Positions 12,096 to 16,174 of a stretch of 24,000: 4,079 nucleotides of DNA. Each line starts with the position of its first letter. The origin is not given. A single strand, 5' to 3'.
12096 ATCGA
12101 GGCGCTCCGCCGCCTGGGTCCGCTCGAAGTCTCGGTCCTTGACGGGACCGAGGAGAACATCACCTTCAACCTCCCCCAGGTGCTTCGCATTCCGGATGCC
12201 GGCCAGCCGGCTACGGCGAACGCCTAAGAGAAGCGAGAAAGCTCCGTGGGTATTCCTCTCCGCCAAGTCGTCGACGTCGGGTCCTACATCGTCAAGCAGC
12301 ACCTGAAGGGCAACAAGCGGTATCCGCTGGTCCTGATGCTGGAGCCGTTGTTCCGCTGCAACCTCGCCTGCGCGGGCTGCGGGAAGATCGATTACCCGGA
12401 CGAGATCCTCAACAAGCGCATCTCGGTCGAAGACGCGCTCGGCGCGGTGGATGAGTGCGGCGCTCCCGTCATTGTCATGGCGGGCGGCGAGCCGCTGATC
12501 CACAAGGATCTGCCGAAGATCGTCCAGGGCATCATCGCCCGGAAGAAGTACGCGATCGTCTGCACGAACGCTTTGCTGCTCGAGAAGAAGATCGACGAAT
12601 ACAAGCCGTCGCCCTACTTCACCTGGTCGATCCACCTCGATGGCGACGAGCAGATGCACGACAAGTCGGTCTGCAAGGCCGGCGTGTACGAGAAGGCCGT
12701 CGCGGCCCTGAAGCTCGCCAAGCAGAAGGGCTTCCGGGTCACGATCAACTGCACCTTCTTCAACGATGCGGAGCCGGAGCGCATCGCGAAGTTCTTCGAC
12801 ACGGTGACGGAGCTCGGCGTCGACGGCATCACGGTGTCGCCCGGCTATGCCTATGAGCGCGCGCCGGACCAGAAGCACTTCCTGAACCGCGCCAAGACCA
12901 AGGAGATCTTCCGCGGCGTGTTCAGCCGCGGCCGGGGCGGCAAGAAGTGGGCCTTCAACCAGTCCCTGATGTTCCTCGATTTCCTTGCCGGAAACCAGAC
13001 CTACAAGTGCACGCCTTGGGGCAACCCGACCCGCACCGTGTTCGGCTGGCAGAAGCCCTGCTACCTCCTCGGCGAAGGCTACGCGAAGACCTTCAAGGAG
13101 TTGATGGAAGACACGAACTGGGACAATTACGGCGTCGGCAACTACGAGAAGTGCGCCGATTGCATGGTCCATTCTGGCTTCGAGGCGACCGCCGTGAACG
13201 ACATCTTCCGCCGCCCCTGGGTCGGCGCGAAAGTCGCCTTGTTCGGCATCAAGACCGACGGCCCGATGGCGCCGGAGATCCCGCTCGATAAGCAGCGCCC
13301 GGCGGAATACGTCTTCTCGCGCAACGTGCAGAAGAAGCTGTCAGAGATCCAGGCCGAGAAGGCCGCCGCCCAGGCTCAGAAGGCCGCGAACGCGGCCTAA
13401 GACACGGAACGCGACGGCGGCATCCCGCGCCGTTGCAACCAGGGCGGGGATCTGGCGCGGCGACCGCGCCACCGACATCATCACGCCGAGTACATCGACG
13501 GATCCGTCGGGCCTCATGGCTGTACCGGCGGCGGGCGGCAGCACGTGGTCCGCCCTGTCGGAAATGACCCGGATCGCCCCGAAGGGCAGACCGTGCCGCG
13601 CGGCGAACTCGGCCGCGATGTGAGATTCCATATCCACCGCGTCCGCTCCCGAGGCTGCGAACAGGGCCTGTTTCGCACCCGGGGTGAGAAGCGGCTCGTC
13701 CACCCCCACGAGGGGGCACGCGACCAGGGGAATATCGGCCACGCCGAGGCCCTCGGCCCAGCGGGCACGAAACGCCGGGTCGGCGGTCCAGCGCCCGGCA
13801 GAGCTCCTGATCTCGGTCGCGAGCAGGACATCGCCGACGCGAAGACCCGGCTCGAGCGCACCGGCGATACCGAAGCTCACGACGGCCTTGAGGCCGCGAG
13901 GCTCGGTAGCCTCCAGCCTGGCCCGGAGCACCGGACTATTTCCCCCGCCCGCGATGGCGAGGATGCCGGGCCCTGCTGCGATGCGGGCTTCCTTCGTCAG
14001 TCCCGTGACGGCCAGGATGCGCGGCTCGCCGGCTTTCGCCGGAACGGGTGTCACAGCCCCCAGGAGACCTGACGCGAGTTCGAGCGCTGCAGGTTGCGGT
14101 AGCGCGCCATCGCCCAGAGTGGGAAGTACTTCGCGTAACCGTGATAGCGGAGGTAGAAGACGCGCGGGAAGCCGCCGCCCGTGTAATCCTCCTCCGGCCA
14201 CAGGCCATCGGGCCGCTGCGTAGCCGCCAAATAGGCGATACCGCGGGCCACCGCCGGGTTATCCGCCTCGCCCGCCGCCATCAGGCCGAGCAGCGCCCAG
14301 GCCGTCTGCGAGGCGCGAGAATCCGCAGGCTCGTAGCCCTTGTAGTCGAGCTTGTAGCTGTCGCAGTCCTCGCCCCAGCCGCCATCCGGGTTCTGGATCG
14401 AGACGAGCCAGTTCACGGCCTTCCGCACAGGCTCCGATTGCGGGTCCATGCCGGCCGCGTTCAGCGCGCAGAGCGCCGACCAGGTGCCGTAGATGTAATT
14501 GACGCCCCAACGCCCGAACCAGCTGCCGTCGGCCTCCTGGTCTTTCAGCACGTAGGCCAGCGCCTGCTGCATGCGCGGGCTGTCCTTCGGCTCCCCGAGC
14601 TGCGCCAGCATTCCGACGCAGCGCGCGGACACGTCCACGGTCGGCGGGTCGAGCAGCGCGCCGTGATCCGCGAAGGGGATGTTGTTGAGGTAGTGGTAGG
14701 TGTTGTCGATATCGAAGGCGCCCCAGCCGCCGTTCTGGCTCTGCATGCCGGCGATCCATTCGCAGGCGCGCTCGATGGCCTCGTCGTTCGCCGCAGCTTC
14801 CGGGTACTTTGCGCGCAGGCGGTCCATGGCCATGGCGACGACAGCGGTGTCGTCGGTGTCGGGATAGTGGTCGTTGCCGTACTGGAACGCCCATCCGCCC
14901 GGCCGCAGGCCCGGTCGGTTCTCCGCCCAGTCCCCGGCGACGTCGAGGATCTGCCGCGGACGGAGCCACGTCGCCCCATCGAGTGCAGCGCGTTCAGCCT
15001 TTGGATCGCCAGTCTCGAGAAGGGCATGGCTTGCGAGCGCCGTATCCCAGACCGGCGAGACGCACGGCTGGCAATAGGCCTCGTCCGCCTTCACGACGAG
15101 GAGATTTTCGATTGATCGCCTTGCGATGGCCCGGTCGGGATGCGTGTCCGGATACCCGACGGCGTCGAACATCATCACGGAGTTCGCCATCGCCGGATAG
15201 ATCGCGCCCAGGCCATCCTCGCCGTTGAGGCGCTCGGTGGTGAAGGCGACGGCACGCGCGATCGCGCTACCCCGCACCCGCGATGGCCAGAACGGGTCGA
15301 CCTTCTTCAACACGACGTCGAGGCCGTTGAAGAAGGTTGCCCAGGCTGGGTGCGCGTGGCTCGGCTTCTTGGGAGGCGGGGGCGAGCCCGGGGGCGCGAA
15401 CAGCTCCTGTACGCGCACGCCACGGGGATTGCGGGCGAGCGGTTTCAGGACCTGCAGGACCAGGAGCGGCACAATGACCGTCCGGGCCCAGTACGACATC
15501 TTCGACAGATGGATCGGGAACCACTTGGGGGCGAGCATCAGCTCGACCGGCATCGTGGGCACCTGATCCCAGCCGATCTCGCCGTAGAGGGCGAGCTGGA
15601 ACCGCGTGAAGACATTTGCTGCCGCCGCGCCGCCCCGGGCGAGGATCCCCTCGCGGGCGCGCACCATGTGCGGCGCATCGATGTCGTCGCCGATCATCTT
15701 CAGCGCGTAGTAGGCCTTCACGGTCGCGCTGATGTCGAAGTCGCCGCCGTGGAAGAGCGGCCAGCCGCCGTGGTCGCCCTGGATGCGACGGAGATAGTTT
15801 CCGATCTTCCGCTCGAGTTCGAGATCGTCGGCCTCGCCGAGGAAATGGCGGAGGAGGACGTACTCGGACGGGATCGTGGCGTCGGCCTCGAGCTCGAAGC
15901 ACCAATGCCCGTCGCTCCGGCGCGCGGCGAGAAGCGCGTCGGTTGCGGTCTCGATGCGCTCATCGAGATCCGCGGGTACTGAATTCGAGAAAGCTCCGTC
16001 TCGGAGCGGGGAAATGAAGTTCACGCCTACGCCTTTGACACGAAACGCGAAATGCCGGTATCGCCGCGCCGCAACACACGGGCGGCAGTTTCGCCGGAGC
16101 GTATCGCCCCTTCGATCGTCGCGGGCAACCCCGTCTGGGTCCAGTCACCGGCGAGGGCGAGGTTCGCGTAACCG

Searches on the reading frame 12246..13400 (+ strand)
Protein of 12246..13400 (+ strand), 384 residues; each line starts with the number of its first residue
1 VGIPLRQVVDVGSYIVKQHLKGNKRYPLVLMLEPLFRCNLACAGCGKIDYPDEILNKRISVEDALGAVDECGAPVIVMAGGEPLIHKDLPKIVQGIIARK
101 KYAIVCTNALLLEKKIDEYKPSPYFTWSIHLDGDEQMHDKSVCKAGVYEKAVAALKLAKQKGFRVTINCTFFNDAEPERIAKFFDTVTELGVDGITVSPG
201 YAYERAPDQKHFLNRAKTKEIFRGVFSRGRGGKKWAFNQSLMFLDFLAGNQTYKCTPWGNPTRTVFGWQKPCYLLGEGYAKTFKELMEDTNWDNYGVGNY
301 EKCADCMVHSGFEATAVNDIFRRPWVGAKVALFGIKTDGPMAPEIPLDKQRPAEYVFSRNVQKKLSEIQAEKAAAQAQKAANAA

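Call 17: search_protein_families(library=ncbifam, proteins=[window:12246-13400:+], max_evalue=1e-10)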
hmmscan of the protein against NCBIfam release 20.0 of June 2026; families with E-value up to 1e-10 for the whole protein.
window:12246-13400:+ (384 aa): 14 families
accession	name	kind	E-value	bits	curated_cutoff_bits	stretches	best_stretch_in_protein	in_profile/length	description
TIGR03470.1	HpnH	equivalog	1.2e-165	550.3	225.05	1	1-319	1-318/318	adenosyl-hopene transferase HpnH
TIGR03961.1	rSAM_PTO1314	hypoth_equivalog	1.9e-22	80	306.05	1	18-312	13-304/332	PTO1314 family radical SAM protein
TIGR04051.1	rSAM_NirJ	equivalog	3.3e-18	65.8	515.45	1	35-224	9-201/354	heme d1 biosynthesis radical SAM protein NirJ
TIGR04546.1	rSAM_ahbC_deAc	equivalog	5.9e-18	64.8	650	1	33-194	44-207/390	12,18-didecarboxysiroheme deacetylase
TIGR04133.1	rSAM_w_lipo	hypoth_equivalog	8.6e-15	54.5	425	1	29-220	25-223/350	TIGR04133 family radical SAM/SPASM protein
TIGR04053.2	TIGR04053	equivalog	1.1e-14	54.5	395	1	25-193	5-179/366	TIGR04053 family radical SAM/SPASM domain-containing protein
NF049973.1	radical_Rv1681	equivalog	2.9e-14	52.7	380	1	28-189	72-236/326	Rv1681 family radical SAM protein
TIGR04545.1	rSAM_ahbD_hemeb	equivalog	3.8e-14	52.9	500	1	37-193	9-168/339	heme b synthase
TIGR04054.1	rSAM_NirJ1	equivalog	6.8e-13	48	650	1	37-193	45-203/387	putative heme d1 biosynthesis radical SAM protein NirJ1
TIGR03913.1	rad_SAM_trio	equivalog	3.1e-12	45.6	591.75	1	24-212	14-204/477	GDL motif peptide-associated radical SAM/SPASM maturase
TIGR02666.1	moaA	equivalog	1.7e-11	43.7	284.05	1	37-191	19-184/336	GTP 3',8-cyclase MoaA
TIGR02668.1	moaA_archaeal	equivalog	3.6e-11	42.6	325.25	1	37-189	19-175/303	GTP 3',8-cyclase MoaA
TIGR04347.1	pseudo_SAM_Halo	equivalog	4.8e-11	42.5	525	1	18-194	29-206/390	TIGR04347 family pseudo-SAM/SPASM protein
NF045574.1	sacti_mat_StsB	exception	8.6e-11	41.3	625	0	38-187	106-259/466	StsB family radical SAM/SPASM domain sactipeptide maturase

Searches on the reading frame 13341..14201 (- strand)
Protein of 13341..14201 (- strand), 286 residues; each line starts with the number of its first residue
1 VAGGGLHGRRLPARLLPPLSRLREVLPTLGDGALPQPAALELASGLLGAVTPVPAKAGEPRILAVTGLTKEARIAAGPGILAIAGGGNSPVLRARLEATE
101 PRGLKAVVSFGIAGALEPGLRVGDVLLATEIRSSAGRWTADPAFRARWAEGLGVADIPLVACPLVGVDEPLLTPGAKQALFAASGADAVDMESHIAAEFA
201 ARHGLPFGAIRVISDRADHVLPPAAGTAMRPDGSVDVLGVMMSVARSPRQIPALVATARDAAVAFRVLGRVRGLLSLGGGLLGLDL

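Call 17: search_protein_families(library=ncbifam, proteins=[window:13341-14201:-], max_evalue=1e-10)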
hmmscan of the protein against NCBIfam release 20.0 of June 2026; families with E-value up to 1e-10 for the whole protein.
window:13341-14201:- (286 aa): 2 families
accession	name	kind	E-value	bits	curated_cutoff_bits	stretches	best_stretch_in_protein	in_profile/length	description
TIGR03468.1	HpnG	hypoth_equivalog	3.2e-63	213.1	187.1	1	61-271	3-212/212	hopanoid-associated phosphorylase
NF005476.0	PRK07077.1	equivalog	1e-60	205.1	215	1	57-277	7-233/243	phosphorylase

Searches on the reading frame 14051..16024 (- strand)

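Call 17: search_protein_families(library=ncbifam, proteins=[window:14051-16024:-], max_evalue=1e-10)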
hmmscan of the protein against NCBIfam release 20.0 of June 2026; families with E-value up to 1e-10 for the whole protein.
window:14051-16024:- (657 aa): 5 families
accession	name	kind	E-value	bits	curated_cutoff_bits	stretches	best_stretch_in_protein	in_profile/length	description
TIGR01507.1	hopene_cyclase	equivalog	1.8e-238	793.1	431.1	1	20-648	17-639/640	squalene--hopene cyclase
TIGR01787.1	squalene_cyclas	subfamily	7.8e-188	626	322.7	1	24-644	2-622/622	squalene/oxidosqualene cyclases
TIGR03463.1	osq_cycl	subfamily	2.8e-77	260.5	851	1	31-642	4-634/634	2,3-oxidosqualene cyclase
TIGR04277.1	squa_tetra_cyc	equivalog_domain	2e-53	181.9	500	1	326-645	315-623/624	tetrahymanol synthase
NF053823.1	SCO2321_fam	equivalog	3.4e-14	52.5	300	0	515-553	105-141/405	SCO2321 family membrane protein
